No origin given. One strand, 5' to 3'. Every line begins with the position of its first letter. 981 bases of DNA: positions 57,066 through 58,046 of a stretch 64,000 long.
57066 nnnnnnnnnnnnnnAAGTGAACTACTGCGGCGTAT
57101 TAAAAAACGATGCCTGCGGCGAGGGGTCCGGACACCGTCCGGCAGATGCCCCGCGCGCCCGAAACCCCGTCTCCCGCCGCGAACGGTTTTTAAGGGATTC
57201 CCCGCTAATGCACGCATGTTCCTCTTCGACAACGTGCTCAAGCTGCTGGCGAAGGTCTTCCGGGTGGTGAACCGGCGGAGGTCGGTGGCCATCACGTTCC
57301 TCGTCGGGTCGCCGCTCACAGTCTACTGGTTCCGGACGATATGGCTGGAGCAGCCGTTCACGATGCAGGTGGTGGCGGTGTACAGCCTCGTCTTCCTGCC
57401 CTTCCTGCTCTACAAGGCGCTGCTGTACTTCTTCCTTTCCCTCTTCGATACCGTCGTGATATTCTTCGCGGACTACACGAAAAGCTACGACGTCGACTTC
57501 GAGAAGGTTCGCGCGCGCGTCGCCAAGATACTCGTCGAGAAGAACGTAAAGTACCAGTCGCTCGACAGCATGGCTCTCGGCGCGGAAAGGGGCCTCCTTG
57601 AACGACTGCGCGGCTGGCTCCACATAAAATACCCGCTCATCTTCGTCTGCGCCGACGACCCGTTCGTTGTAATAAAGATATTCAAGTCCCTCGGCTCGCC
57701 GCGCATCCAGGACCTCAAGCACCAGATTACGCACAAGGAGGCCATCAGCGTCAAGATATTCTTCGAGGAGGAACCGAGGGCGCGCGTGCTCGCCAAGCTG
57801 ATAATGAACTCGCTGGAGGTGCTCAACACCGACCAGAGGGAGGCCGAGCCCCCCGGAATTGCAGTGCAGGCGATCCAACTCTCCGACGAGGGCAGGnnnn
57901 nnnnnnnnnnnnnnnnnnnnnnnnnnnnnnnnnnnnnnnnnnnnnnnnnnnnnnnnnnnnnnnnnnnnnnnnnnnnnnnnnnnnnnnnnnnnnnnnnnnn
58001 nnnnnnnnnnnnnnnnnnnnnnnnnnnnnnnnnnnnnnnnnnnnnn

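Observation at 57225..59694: Secretion-type ATPase preceded by two tandem paralogous small membrane proteins of an unrecognised family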

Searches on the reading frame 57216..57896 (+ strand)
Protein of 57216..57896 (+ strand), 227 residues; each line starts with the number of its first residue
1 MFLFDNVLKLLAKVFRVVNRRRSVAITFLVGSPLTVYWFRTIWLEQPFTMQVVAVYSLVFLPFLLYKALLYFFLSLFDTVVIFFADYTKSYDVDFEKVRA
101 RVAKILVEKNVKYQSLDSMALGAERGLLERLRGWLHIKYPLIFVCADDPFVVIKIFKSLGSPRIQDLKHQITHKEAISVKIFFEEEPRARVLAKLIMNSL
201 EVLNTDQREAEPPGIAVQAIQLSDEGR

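Call 4: search_protein_families(library=pfam, proteins=[window:57225-57896:+], max_evalue=1)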
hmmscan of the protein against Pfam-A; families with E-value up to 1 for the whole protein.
window:57225-57896:+ (224 aa): 0 families

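Call 6: search_protein_families(library=ncbifam, proteins=[window:57225-57896:+], max_evalue=1)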
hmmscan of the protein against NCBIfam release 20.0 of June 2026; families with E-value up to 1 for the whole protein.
window:57225-57896:+ (224 aa): 0 families

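Call 8: find_homologous_proteins(query=window:57225-57896:+, max_evalue=0.01)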
Query window:57225-57896:+ (224 aa): 10 proteins with E <= 0.01 among 590 candidates.
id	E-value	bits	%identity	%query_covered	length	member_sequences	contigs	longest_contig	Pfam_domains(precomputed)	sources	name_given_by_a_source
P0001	1.1e-140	484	100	100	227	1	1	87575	-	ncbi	ncbi:MAG: hypothetical protein V1787_03470 [Candidatus Micrarchaeota archaeon]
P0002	4.7e-106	371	78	94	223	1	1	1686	-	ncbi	-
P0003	2.5e-100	352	78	89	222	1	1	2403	-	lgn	-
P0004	4.8e-95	335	70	99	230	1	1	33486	-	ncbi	ncbi:MAG: hypothetical protein V1708_03155 [Candidatus Micrarchaeota archaeon]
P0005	1.9e-66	242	56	91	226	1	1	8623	-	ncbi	-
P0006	5.0e-60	221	53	90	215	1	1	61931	-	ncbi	ncbi:MAG: hypothetical protein V1835_03160 [Candidatus Micrarchaeota archaeon]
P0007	4.4e-59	218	53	90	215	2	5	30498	-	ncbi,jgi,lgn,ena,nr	ncbi:MAG TPA: hypothetical protein VJI13_03290 [Candidatus Norongarragalinales archaeon]|nr:hypothet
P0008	1.3e-58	216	52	92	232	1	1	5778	-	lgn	-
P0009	1.6e-58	216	51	95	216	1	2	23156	-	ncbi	ncbi:MAG: hypothetical protein ABIG96_00940 [Candidatus Micrarchaeota archaeon]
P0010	1.2e-52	196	50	91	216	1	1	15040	-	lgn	-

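Call 9: search_protein_families(library=phrogs, proteins=[window:57225-57896:+], max_evalue=1)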
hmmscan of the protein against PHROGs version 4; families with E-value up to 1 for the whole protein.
window:57225-57896:+ (224 aa): 2 families
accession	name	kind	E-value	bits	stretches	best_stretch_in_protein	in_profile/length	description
phrog_35418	-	unknown function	0.2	12.4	1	84-154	54-119/141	-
phrog_34765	-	unknown function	0.72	11.1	0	50-78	10-37/41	-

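Call 10: find_encoding_contigs(protein=P0006, flank=10000, max_places=2)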
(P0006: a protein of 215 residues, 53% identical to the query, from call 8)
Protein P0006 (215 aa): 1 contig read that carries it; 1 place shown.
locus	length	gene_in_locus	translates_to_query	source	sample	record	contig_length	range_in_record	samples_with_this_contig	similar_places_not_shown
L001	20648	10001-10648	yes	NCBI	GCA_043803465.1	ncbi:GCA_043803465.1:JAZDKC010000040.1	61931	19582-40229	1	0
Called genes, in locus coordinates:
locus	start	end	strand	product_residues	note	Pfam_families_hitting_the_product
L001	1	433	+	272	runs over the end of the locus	PF01940:DUF92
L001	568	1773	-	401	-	PF02308:MgtC, PF13194:DUF4010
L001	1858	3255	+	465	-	PF00133:tRNA-synt_1 (faint), PF01406:tRNA-synt_1e, PF01921:tRNA-synt_1f (faint), PF09334:tRNA-synt_1g, PF09190:DALR_2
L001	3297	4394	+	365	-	PF01321:Creatinase_N, PF00557:Peptidase_M24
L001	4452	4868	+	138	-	PF13646:HEAT_2 (weak)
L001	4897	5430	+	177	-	PF00011:HSP20 (weak)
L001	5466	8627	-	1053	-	PF25596:CPSase_L_D1, PF02655:ATP-grasp_3 (weak), PF02786:CPSase_L_D2, PF02222:ATP-grasp, PF07478:Dala_Dala_lig_C (weak), PF02787:CPSase_L_D3, PF25596:CPSase_L_D1, PF02786:CPSase_L_D2, +3 more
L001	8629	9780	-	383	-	PF00988:CPSase_sm_chain, PF00117:GATase, PF07722:Peptidase_C26 (faint)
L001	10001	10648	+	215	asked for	-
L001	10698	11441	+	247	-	-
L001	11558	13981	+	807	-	PF13620:CarboxypepD_reg (faint)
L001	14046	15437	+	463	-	PF00437:T2SSE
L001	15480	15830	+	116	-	-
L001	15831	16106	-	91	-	-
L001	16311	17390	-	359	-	PF00091:Tubulin, PF12327:FtsZ_C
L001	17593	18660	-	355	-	PF00091:Tubulin, PF12327:FtsZ_C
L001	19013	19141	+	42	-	-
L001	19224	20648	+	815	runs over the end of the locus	PF03104:DNA_pol_B_exo1, PF13482:RNase_H_2, PF10108:DNA_pol_B_exo2, PF00136:DNA_pol_B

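Call 11: find_encoding_contigs(protein=P0007, flank=10000, max_places=3)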
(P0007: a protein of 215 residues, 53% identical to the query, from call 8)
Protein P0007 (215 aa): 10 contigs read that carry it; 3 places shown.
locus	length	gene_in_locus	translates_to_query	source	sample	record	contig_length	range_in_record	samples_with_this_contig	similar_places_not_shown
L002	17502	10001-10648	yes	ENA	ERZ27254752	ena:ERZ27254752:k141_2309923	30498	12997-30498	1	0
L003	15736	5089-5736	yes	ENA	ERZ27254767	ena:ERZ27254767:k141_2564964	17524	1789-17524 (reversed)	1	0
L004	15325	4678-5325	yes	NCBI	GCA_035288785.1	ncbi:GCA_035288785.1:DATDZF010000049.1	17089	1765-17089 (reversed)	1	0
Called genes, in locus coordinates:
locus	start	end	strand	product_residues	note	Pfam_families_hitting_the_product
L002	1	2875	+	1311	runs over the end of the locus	-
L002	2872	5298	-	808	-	PF26549:Tricorn_N (faint)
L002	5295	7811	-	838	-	PF26549:Tricorn_N (faint)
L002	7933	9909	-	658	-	PF26549:Tricorn_N (faint)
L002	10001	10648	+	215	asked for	-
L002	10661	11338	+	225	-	-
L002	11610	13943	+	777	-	PF22544:HYDIN_VesB_CFA65-like_Ig (faint)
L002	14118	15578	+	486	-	PF00437:T2SSE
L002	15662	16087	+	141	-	-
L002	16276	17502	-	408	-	?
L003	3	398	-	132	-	?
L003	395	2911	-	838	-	PF26549:Tricorn_N (faint)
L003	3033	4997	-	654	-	PF26549:Tricorn_N (faint)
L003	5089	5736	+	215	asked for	-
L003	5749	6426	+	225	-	-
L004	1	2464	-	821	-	PF26549:Tricorn_N (faint)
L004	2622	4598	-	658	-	PF26549:Tricorn_N (faint)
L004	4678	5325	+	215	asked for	-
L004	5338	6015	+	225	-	-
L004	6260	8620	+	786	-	PF22544:HYDIN_VesB_CFA65-like_Ig (faint)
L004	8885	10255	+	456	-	PF00437:T2SSE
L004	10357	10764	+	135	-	-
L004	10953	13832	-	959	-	PF01411:tRNA-synt_2c, PF07973:tRNA_SAD (weak)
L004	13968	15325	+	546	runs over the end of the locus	-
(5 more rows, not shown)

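Call 12: find_encoding_contigs(protein=P0009, flank=10000, max_places=2)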
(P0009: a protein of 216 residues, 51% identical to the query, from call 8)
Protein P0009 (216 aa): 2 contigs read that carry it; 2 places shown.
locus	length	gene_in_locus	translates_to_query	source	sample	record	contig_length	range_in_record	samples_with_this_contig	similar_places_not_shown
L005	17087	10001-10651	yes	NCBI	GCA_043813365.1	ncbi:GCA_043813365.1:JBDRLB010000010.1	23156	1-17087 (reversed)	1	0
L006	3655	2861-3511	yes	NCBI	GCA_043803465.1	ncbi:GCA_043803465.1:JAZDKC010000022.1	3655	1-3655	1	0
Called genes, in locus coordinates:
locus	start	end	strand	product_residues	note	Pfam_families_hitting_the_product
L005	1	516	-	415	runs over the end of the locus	PF13563:2_5_RNA_ligase2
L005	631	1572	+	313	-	-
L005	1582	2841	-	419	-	PF02308:MgtC, PF13194:DUF4010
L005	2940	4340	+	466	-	PF00133:tRNA-synt_1 (faint), PF01406:tRNA-synt_1e, PF01921:tRNA-synt_1f (faint), PF09334:tRNA-synt_1g (faint), PF09190:DALR_2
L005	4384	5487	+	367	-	PF01321:Creatinase_N, PF00557:Peptidase_M24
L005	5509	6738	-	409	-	PF02655:ATP-grasp_3 (weak), PF02222:ATP-grasp (weak), PF02786:CPSase_L_D2, PF15632:ATPgrasp_Ter (faint)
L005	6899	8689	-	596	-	PF25596:CPSase_L_D1, PF02655:ATP-grasp_3, PF02786:CPSase_L_D2, PF07478:Dala_Dala_lig_C (weak), PF02787:CPSase_L_D3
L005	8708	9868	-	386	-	PF00988:CPSase_sm_chain, PF00117:GATase, PF07722:Peptidase_C26 (faint)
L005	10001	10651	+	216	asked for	-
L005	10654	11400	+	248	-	-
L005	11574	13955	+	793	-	-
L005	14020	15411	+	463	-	PF00437:T2SSE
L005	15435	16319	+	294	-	PF10518:TAT_signal (faint), PF13406:SLT_2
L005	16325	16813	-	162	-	PF00383:dCMP_cyt_deam_1, PF14437:MafB19-deam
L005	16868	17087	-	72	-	?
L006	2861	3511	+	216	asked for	-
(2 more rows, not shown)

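Call 18: find_encoding_contigs(protein=P0001, flank=10000, max_places=2)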
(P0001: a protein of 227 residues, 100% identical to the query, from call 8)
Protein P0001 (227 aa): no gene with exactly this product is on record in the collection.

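Call 19: find_encoding_contigs(protein=P0004, flank=10000, max_places=2)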
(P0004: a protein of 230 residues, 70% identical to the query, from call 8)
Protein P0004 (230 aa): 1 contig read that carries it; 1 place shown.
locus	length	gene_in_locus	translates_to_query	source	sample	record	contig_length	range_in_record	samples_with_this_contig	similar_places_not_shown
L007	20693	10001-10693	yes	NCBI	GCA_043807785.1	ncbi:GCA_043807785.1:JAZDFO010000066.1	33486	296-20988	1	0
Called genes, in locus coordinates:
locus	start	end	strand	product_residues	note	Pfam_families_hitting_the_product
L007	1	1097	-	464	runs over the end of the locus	?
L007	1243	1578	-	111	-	PF08271:Zn_Ribbon_TF (faint)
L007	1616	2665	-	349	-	PF01073:3Beta_HSD, PF01370:Epimerase, PF02719:Polysacc_synt_2 (weak), PF04321:RmlD_sub_bind, PF05368:NmrA, PF13460:NAD_binding_10, PF16363:GDP_Man_Dehyd, PF07993:NAD_binding_4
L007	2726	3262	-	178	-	PF05168:HEPN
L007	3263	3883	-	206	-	PF01909:NTP_transf_2 (weak), PF18765:Polbeta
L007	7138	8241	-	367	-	PF14528:LAGLIDADG_3 (faint)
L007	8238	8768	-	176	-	-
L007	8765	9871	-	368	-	PF00988:CPSase_sm_chain, PF00117:GATase, PF07722:Peptidase_C26 (weak)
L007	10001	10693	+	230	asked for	-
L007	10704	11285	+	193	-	-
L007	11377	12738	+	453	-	PF00437:T2SSE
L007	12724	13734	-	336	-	PF00814:TsaD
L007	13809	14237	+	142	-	PF13673:Acetyltransf_10, PF00583:Acetyltransf_1, PF13508:Acetyltransf_7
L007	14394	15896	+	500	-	PF00149:Metallophos, PF04042:DNA_pol_E_B, PF12850:Metallophos_2 (faint)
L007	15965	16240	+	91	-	PF04014:MazE_antitoxin (weak)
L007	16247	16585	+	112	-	PF02452:PemK_toxin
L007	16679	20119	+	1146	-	PF03833:PolC_DP2_N, PF24844:PolC_DP2_central, PF24846:PolC_DP2_cat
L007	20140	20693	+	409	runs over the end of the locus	PF02878:PGM_PMM_I, PF02879:PGM_PMM_II, PF02880:PGM_PMM_III, PF00408:PGM_PMM_IV (weak)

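Call 24: predict_structure(alignment_id=A2)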
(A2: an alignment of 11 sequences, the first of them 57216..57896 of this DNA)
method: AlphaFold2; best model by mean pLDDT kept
length: 227 residues; sequences in the alignment: 11
mean_pLDDT: 75.8   pTM: 0.65
mean pLDDT of the five models: 75.8, 74.3, 73.1, 71.5, 68.9
residues with pLDDT >= 90: 2; 70-90: 158; 50-70: 63; < 50: 4
segments of 3 or more residues with pLDDT < 50: none
pLDDT, mean of each block of 10 residues (from residue 1): 76 82 83 86 82 86 84 84 85 82 86 71 61 57 72 77 56 71 86 89 79 52 49
secondary structure, 60 per line:
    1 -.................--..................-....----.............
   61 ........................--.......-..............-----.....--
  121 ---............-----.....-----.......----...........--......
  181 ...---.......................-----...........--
elements in order: H2-18 H21-38 H40-43 H48-84 E87-93 H95-108 H124-135 E141-145 E151-157 H162-172 E175-183 H187-209 H215-225

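Call 26: search_protein_representatives(alignment_id=A2)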
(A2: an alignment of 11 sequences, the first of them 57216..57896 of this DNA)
Query: 11 sequences, 216 profile positions. Proteins with E-value up to 0.001 (for the whole library): 30; up to 1e-10: 21; up to 1e-30: 4. The best 30 are listed.
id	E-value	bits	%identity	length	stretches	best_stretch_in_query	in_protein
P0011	4.2e-91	320.5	-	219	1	1-213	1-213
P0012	7.1e-85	300.2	-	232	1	1-213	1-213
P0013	2.1e-55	203.8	-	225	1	3-208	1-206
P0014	4.6e-37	143.9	-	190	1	7-200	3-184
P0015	2.0e-30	122.2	-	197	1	15-208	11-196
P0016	8.5e-30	120.2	-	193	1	7-201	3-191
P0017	5.5e-28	114.2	-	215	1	14-209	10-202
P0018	9.1e-26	107.0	-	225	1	6-210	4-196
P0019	1.6e-23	99.6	-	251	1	6-211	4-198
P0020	1.1e-16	77.3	-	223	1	9-159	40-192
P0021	1.1e-15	74.0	-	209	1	3-185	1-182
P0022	5.1e-15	71.9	-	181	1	31-159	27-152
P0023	5.3e-15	71.8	-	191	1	55-180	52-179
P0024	1.5e-14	70.3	-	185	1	6-164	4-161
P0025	4.3e-13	65.6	-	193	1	6-159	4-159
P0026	4.5e-13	65.5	-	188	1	23-194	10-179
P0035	1.4e-07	47.6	-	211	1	7-159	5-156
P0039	3.9e-05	39.5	-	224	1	3-161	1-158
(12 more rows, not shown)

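Call 50: search_solved_structures(query=A4, max_evalue=10)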
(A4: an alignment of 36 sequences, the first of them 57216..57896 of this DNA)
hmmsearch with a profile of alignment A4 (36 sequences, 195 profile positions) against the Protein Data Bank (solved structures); distinct sequences matched with E-value up to 10: 8.
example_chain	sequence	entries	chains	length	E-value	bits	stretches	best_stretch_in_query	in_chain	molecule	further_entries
6s7o_C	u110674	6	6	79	0.67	13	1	21-76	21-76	Transmembrane protein 258 | Dolichyl-diphosphooligosaccharide--protein glycosyltransferase subunit TMEM258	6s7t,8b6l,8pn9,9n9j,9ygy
7rh6_Q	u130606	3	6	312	0.86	12.7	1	14-90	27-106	Cytochrome aa3 subunit 2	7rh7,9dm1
6adq_E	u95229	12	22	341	0.99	12.5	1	14-90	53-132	Cytochrome c oxidase subunit 2 | Cytochrome aa3 subunit 2 | cytochrome-c oxidase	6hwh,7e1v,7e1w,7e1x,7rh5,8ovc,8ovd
3wyg_A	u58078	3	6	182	1.8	11.6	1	89-133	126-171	Gsp1p | GTP-binding nuclear protein | GTP-binding nuclear protein GSP1/CNR1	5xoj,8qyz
3m1i_A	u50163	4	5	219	2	11.4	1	89-133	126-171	GTP-binding nuclear protein GSP1/CNR1 | Gsp1p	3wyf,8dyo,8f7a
2mq8_A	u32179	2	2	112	6.6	9.8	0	162-192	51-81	De novo designed protein LFR1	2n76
6hum_L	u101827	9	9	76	7.3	9.6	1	21-65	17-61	NAD(P)H-quinone oxidoreductase subunit L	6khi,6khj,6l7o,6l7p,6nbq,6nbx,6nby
6wvg_A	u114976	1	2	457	8.8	9.4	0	18-79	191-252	Green fluorescent protein, Leukocyte surface antigen CD53 chimera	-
